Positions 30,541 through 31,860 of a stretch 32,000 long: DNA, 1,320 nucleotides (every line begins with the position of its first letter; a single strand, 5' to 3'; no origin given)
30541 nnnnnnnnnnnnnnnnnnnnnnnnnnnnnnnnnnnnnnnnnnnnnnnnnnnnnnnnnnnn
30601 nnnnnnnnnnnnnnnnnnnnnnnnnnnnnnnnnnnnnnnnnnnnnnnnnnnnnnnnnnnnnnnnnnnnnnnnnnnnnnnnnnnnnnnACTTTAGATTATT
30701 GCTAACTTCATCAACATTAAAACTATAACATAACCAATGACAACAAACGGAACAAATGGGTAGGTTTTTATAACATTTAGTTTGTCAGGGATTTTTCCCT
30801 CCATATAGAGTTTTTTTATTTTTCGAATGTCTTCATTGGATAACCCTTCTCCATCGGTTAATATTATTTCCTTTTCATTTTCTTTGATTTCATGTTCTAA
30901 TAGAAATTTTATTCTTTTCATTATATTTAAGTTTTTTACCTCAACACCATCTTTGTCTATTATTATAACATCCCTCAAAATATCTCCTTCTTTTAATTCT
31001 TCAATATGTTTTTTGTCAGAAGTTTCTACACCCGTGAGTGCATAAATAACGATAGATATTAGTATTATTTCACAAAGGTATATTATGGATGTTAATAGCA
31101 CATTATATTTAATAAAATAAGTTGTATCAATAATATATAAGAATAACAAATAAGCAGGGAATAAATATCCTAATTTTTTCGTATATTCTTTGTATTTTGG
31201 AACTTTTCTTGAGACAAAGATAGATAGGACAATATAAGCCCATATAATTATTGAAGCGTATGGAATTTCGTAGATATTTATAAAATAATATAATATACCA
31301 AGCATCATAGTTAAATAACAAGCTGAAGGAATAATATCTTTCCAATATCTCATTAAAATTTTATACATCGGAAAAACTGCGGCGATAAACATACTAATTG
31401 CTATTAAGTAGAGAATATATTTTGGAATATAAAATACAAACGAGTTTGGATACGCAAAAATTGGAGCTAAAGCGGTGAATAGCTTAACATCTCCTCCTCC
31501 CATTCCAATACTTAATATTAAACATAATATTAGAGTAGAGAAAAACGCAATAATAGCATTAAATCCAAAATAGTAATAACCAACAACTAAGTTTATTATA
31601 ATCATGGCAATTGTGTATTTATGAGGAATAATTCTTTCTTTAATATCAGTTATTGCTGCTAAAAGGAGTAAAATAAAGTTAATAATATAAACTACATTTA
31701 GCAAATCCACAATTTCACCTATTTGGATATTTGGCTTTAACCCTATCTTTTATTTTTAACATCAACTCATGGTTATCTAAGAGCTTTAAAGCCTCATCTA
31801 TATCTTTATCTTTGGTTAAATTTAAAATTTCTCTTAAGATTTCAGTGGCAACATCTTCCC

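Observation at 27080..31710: Six-gene surface-structure operon: EppA-like peptidase, two Gln+1 pilin-like proteins and three uncharacterised exported proteins, with no assembly ATPase or platform in sight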

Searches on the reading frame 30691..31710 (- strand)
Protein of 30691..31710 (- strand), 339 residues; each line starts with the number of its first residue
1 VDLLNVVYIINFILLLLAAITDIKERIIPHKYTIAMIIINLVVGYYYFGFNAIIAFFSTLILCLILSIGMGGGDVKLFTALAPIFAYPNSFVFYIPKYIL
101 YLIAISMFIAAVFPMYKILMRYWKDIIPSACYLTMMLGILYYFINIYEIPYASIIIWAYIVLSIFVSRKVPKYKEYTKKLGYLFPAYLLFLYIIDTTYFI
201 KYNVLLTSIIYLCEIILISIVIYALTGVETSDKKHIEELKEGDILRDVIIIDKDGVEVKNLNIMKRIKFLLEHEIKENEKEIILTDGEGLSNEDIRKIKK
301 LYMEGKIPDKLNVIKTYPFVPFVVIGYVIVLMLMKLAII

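Call 3: search_protein_families(library=pfam, proteins=[window:30691-31710:-], max_evalue=1)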
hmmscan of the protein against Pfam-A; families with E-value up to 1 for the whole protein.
window:30691-31710:- (339 aa): 4 families
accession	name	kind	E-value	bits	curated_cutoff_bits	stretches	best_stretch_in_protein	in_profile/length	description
PF06819.16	Arc_PepC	-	6.9e-36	123.2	23.4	1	208-313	2-110/110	Archaeal Peptidase A24 C-terminal Domain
PF01478.23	Peptidase_A24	-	1.6e-13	51.4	26.5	1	9-114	1-103/104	Type IV leader peptidase family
PF06847.16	Arc_PepC_II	-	0.0013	19.7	29.9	1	258-332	12-89/93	Archaeal Peptidase A24 C-terminus Type II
PF08058.16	NPCC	-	0.48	10.9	33.9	1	21-121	9-95/134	Nuclear pore complex component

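Call 4: search_protein_families(library=ncbifam, proteins=[window:30691-31710:-], max_evalue=1)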
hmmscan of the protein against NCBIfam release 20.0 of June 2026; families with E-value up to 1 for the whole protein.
window:30691-31710:- (339 aa): 2 families
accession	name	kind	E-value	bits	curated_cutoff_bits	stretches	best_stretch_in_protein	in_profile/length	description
NF053826.1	PrePilPeptEppA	equivalog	2.1e-163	543.4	450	1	3-335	1-333/334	prepilin peptidase EppA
NF040695.1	FlaK_Arch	equivalog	0.00079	19.1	330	1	7-130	2-144/230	preflagellin peptidase FlaK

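Call 11: find_encoding_contigs(protein=window:30691-31710:-, flank=10000, max_places=4)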
Protein window:30691-31710:- (339 aa): 18 contigs read that carry it; 4 places shown.
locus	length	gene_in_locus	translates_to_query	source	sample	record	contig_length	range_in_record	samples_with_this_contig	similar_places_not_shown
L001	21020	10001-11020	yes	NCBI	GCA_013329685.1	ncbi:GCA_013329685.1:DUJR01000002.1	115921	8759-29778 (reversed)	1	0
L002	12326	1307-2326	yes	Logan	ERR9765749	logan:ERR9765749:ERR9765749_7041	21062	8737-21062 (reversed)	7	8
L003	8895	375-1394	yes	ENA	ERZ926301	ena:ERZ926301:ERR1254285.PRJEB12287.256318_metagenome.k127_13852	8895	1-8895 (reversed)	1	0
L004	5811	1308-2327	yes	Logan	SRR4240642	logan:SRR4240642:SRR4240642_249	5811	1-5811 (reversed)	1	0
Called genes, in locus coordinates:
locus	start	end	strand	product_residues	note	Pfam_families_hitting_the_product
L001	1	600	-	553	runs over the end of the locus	PF02745:MCR_alpha_N, PF02249:MCR_alpha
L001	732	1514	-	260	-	PF02240:MCR_gamma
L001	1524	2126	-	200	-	PF04609:MCR_C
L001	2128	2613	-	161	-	PF02505:MCR_D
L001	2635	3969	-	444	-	PF02783:MCR_beta_N, PF02241:MCR_beta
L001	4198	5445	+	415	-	PF04055:Radical_SAM, PF19238:Radical_SAM_2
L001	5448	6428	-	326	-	PF01968:Hydantoinase_A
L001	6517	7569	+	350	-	PF01896:DNA_primase_S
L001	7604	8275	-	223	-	PF02593:DUF166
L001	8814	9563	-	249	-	PF07514:TraI_2 (faint), PF01966:HD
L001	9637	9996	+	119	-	PF04071:zf-like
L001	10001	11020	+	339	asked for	PF01478:Peptidase_A24, PF06819:Arc_PepC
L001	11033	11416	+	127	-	PF04021:Class_IIIsignal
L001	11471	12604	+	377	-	PF04415:DUF515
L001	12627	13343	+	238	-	-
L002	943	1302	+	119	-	PF04071:zf-like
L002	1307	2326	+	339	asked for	PF01478:Peptidase_A24, PF06819:Arc_PepC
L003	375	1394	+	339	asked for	PF01478:Peptidase_A24, PF06819:Arc_PepC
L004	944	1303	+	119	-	PF04071:zf-like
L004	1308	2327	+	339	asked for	PF01478:Peptidase_A24, PF06819:Arc_PepC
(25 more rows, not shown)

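Call 12: find_homologous_proteins(query=window:30691-31710:-, max_evalue=0.00001)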
Query window:30691-31710:- (339 aa): 61 proteins with E <= 0.00001 among 3584 candidates.
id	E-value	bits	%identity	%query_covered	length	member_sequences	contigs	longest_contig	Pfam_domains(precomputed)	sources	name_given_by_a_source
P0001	1.5e-207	707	100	100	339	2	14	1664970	PF01478.24,PF06819.17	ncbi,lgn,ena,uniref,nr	ncbi:TPA: hypothetical protein HA335_00230 [Methanocaldococcus jannaschii]|uniref:Prepilin peptidase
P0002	6.4e-194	662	91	100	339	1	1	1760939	PF01478.24,PF06819.17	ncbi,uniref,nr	ncbi:Peptidase A24A domain protein [Methanocaldococcus sp. FS406-22]|uniref:A24 family peptidase C-t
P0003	2.7e-187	640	88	100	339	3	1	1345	PF01478.24,PF06819.17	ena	-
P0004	6.6e-186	636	87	100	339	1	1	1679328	PF01478.24,PF06819.17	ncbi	ncbi:A24 family peptidase C-terminal domain-containing protein [Methanocaldococcus sp. 10A]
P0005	6.9e-186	635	88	99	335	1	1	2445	PF01478.24,PF06819.17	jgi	-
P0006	1.1e-185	635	88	99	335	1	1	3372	PF01478.24,PF06819.17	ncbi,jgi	-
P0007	3.3e-182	623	86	99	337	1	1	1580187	PF01478.24,PF06819.17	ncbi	ncbi:A24 family peptidase C-terminal domain-containing protein [Methanocaldococcus sp. 16A]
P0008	1.7e-180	618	85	100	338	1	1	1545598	PF01478.24,PF06819.17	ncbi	ncbi:A24 family peptidase C-terminal domain-containing protein [Methanocaldococcus sp. 28A]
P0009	2.5e-180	617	84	100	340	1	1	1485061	PF01478.24,PF06819.17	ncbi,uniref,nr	ncbi:A24 family peptidase C-terminal domain-containing protein [Methanocaldococcus fervens]|uniref:P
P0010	2.2e-179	614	83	100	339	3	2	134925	PF01478.24,PF06819.17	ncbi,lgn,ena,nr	ncbi:MAG: hypothetical protein GXN95_05455 [Methanococci archaeon]|nr:hypothetical protein [Methanoc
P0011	3.6e-173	594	84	99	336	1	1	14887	PF01478.24,PF06819.17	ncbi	-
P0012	8.5e-173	592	83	99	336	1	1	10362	PF01478.24,PF06819.17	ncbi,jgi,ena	-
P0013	7.3e-165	566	87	89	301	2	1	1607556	PF06819.17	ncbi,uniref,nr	ncbi:Peptidase A24A domain protein [Methanocaldococcus bathoardescens]|uniref:Peptidase A24A domain 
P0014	2.5e-162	558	74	99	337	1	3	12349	PF01478.24,PF06819.17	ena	-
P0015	6.7e-162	557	74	99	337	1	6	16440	PF01478.24,PF06819.17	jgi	jgi:preflagellin peptidase FlaK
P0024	1.8e-125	437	63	99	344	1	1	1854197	PF01478.24,PF06819.17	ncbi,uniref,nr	ncbi:A24 family peptidase C-terminal domain-containing protein [Methanotorris igneus]|uniref:Peptida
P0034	6.4e-113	396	57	97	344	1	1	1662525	PF01478.24,PF06819.17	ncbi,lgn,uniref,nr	ncbi:A24 family peptidase C-terminal domain-containing protein [Methanothermococcus okinawensis]|uni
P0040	4.5e-107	376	53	96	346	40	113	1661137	PF01478.24,PF06819.17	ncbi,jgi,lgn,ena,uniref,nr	ncbi:A24 family peptidase C-terminal domain-containing protein [Methanococcus maripaludis]|uniref:Pr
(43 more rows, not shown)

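Call 14: find_related_loci(query=A1, collection=genome_contigs, flank=10000)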
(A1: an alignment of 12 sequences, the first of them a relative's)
Query A1 (339 aa) in genome_contigs; peptide patterns used: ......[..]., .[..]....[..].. (x = any residue, [..] = any of these).
600 stretches matched a pattern (row limit reached: there are more); 13 encode a relative of the query (tblastn E <= 1e-3); 13 distinct loci.
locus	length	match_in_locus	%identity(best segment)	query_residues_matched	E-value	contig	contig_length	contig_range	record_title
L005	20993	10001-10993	59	1-336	3e-113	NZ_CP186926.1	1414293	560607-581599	Methanocaldococcus indicus strain SL43 chromosome, complete genome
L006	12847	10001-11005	56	1-333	1e-106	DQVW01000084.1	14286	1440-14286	MAG TPA_asm: Methanothermococcus okinawensis isolate SZUA-1534 k95_47122, whole genome shotgun sequence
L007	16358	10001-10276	37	5-92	3e-8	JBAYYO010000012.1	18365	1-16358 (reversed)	MAG: Syntrophomonas sp. isolate SO_2017_CLC_29 scaffold_4166_c1_PH3_2017, whole genome shotgun sequence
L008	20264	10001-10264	40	4-87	5e-7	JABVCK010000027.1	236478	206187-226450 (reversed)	MAG: Bacillota bacterium isolate Ch29 Scaffold92, whole genome shotgun sequence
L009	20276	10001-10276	32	12-101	2e-6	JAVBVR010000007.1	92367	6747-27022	MAG: Anaerovoracaceae bacterium isolate ZNE14_Bin14 all_Scaff003125, whole genome shotgun sequence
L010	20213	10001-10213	38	16-80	3e-6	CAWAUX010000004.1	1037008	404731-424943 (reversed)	MAG: uncultured Acidobacteriaceae bacterium isolate MFD09495.bin.2.51 genome assembly, contig: contig_1657, whole genome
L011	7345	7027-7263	33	13-86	6e-6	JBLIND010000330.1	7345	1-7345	MAG: Candidatus Omnitrophota bacterium isolate 3300053785_28 Ga0535658_0031922, whole genome shotgun sequence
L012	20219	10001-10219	34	16-82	9e-6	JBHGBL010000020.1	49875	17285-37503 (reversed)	MAG: Vicinamibacterales bacterium isolate SBS.BIN.101 SBSBIN101_contig_20, whole genome shotgun sequence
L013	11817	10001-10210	39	13-77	1e-5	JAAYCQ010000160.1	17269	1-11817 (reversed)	MAG: Syntrophomonadaceae bacterium isolate AS06rmzACSIP_469 348776_AS06, whole genome shotgun sequence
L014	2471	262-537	31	12-101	2e-5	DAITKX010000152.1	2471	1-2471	MAG TPA_asm: Bacillota bacterium isolate CTOTU53 NODE_10926_length_2471_cov_2.738411, whole genome shotgun sequence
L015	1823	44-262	41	12-80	1e-5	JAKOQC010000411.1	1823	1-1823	MAG: bacterium isolate all_maxbin.105 k201_1279215, whole genome shotgun sequence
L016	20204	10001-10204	37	15-77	3e-5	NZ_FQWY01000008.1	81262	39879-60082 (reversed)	Thermosyntropha lipolytica DSM 11003, whole genome shotgun sequence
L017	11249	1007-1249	31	13-88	3e-5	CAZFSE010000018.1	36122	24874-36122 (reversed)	MAG TPA_asm: uncultured Verrucomicrobiota bacterium isolate binchicken_co269_230 genome assembly, contig: NODE_982_lengt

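Call 15: find_encoding_contigs(protein=P0040, flank=10000, max_places=1)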
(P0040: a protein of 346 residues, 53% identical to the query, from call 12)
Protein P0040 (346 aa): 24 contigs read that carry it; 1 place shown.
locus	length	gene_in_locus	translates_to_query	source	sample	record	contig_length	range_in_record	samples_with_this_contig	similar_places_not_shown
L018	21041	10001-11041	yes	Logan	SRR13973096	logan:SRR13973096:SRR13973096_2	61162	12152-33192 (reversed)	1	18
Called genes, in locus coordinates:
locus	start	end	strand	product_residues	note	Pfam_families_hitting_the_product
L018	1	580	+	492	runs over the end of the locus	PF00474:SSF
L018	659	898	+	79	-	-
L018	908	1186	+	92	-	PF19094:EMC6_arch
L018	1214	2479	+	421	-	PF00202:Aminotran_3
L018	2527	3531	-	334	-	PF00465:Fe-ADH, PF13685:Fe-ADH_2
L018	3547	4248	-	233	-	PF00733:Asn_synthase (weak), PF02568:ThiI (faint), PF06508:QueC, PF24167:DUF7411 (faint)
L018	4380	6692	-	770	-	PF03477:ATP-cone, PF13597:NRDD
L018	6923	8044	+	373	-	PF02005:TRM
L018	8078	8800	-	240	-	PF02463:SMC_N (weak), PF09818:ABC_ATPase (faint), PF00005:ABC_tran, PF13175:AAA_15 (faint), PF13191:AAA_16 (faint), PF13304:AAA_21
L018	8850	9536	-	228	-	PF07514:TraI_2 (faint), PF01966:HD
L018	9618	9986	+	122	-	PF04071:zf-like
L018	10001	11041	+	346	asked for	PF01478:Peptidase_A24, PF06819:Arc_PepC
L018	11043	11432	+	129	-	PF04021:Class_IIIsignal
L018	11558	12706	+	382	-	PF04415:DUF515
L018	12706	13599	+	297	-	-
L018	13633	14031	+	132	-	PF04021:Class_IIIsignal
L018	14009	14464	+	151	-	-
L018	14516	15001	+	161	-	-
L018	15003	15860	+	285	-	-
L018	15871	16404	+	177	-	-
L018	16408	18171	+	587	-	PF10102:DUF2341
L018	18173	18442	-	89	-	-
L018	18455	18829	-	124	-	PF04038:DHNA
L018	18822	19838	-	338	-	PF01368:DHH, PF02272:DHHA1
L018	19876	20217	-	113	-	-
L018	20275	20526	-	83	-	PF09341:Pcc1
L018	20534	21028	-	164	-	-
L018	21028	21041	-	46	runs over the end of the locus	-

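Call 16: find_encoding_contigs(protein=P0024, flank=10000, max_places=1)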
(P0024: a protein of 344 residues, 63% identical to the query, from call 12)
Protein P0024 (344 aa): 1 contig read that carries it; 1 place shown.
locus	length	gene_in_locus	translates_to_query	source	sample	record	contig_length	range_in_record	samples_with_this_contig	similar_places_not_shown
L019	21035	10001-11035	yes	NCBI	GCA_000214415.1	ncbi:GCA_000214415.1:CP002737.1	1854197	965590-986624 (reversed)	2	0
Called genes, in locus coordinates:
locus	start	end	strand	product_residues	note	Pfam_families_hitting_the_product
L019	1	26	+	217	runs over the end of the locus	PF27418:GINS23_N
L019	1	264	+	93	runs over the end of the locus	PF00935:Ribosomal_L44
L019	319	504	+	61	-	PF01667:Ribosomal_S27e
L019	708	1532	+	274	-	PF00575:S1, PF07541:EIF_2_alpha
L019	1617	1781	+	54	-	PF04135:Nop10p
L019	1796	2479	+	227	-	PF02633:Creatininase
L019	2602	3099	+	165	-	PF04343:DUF488, PF22751:DUF488-N3a, PF22752:DUF488-N3i (faint)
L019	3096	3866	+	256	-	-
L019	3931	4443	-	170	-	PF12762:DDE_Tnp_IS1595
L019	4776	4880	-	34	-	PF12760:Zn_ribbon_IS1595 (weak)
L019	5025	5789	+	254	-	PF01261:AP_endonuc_2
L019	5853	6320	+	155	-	-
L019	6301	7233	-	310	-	-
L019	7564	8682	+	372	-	PF02005:TRM, PF02475:TRM5-TYW2_MTfase (weak)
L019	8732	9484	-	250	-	PF01966:HD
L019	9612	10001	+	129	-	PF04071:zf-like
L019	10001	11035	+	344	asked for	PF01478:Peptidase_A24, PF06819:Arc_PepC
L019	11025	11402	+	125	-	PF04021:Class_IIIsignal (faint)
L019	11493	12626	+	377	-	PF04415:DUF515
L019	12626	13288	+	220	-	-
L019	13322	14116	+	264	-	-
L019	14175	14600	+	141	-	PF04021:Class_IIIsignal (weak)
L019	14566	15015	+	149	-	-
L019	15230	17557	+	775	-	PF05048:NosD (weak), PF13229:Beta_helix, PF07705:CARDB, PF00801:PKD, PF18911:PKD_4, PF00801:PKD, PF18911:PKD_4, PF22352:K319L-like_PKD (faint)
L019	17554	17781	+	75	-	PF04021:Class_IIIsignal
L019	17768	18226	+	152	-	PF09721:Exosortase_EpsH (weak)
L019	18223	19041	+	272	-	-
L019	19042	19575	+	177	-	-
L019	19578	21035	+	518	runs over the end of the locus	PF10102:DUF2341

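Call 17: find_encoding_contigs(protein=P0034, flank=10000, max_places=1)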
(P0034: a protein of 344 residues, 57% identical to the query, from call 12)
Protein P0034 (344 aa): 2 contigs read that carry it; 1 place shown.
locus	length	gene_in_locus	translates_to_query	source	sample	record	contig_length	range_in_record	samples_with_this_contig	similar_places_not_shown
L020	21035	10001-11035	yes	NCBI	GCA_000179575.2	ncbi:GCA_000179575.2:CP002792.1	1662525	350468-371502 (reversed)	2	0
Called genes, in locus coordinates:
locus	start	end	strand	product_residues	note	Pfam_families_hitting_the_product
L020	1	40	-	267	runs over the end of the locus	PF05165:GCH_III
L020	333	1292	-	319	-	PF01933:CofD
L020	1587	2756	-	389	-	PF13528:Glyco_trans_1_3, PF04101:Glyco_tran_28_C, PF06722:EryCIII-like_C, PF00201:UDPGT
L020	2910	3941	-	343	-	PF04122:CW_binding_2 (faint)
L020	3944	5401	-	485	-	PF24161:CCDC39 (weak), PF01047:MarR (weak), PF12802:MarR_2 (weak), PF13412:HTH_24 (weak), PF24034:DUF7343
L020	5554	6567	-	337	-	PF01717:Meth_synt_2, PF08267:Meth_synt_1 (weak)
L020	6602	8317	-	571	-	PF07969:Amidohydro_3 (faint), PF01979:Amidohydro_1, PF13382:Adenine_deam_C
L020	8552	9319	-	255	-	PF01966:HD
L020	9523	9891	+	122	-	PF04071:zf-like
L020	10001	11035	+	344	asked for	PF01478:Peptidase_A24, PF06819:Arc_PepC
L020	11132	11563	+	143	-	-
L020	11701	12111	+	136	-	PF18899:DUF5655 (weak)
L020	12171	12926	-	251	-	PF01058:Oxidored_q6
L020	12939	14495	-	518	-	PF00346:Complex1_49kDa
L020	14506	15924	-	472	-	PF00361:Proton_antipo_M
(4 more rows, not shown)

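Call 36: find_encoding_contigs(protein=P0002, flank=10000, max_places=1)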
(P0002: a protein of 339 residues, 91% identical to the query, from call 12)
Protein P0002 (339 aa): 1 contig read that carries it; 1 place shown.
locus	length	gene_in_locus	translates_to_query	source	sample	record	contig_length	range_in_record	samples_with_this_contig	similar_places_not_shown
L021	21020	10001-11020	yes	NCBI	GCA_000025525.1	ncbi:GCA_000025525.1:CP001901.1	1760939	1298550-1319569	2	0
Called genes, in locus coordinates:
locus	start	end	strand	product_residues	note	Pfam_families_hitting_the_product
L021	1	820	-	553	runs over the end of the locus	PF02745:MCR_alpha_N, PF02249:MCR_alpha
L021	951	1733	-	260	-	PF02240:MCR_gamma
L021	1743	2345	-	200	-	PF04609:MCR_C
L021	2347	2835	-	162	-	PF02505:MCR_D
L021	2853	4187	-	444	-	PF02783:MCR_beta_N, PF02241:MCR_beta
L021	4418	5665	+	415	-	PF04055:Radical_SAM, PF19238:Radical_SAM_2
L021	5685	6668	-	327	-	PF01968:Hydantoinase_A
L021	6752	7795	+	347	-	PF01896:DNA_primase_S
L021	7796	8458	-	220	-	PF02593:DUF166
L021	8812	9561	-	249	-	PF07514:TraI_2 (faint), PF01966:HD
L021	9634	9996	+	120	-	PF04071:zf-like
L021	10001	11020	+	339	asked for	PF01478:Peptidase_A24, PF06819:Arc_PepC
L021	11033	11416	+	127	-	PF04021:Class_IIIsignal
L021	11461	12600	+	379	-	PF04415:DUF515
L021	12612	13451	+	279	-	-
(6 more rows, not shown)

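Call 37: find_encoding_contigs(protein=P0009, flank=10000, max_places=1)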
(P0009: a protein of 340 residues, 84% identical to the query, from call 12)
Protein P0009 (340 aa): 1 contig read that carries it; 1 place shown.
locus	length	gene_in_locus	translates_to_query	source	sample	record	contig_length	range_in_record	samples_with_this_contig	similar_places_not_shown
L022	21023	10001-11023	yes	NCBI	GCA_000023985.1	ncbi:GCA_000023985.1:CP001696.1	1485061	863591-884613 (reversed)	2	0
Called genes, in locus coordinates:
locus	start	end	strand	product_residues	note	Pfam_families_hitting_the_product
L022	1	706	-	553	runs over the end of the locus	PF02745:MCR_alpha_N, PF02249:MCR_alpha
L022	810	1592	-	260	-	PF02240:MCR_gamma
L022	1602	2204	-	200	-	PF04609:MCR_C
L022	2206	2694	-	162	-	PF02505:MCR_D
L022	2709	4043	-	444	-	PF02783:MCR_beta_N, PF02241:MCR_beta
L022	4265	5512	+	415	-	PF04055:Radical_SAM, PF19238:Radical_SAM_2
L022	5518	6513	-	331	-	PF01968:Hydantoinase_A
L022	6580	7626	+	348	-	PF01896:DNA_primase_S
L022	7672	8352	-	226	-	PF02593:DUF166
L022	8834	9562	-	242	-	PF07514:TraI_2 (faint), PF01966:HD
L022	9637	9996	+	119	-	PF04071:zf-like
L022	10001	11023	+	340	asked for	PF01478:Peptidase_A24, PF06819:Arc_PepC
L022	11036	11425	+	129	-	PF04021:Class_IIIsignal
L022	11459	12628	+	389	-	PF04415:DUF515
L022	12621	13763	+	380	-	-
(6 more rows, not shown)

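Call 83: search_protein_families(library=ncbifam, proteins=[L019:17768-18226:+, L019:17554-17781:+], max_evalue=0.001)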
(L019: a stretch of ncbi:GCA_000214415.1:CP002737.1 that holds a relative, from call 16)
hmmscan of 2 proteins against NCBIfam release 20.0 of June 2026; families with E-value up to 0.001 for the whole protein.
L019:17768-18226:+ (152 aa): 5 families
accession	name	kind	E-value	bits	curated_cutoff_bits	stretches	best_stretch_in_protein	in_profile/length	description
TIGR04175.1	archaeo_artD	exception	1.4e-56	190.7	125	1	3-151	1-149/150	archaeosortase D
TIGR04124.1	archaeo_artE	exception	1.2e-12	48.1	95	1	4-144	5-151/153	archaeosortase family protein ArtE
TIGR04178.1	exo_archaeo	signature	4.4e-10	39.7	23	1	57-143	1-94/97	exosortase/archaeosortase family protein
NF046081.1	exosort_XrtX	exception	1.9e-09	37.7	170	1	51-144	67-162/168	exosortase X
TIGR04125.1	exosort_PGF_TRM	exception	1.9e-05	24.2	75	1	30-111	117-197/271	archaeosortase A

L019:17554-17781:+ (75 aa): 1 family
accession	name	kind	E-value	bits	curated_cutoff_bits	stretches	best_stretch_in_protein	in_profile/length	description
TIGR04205.1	classIII_w_PIP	hypoth_equivalog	4.8e-21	74.6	65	1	7-68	1-62/67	class III signal peptide domain-containing protein, archaeosortase D/PIP-CTERM system-associated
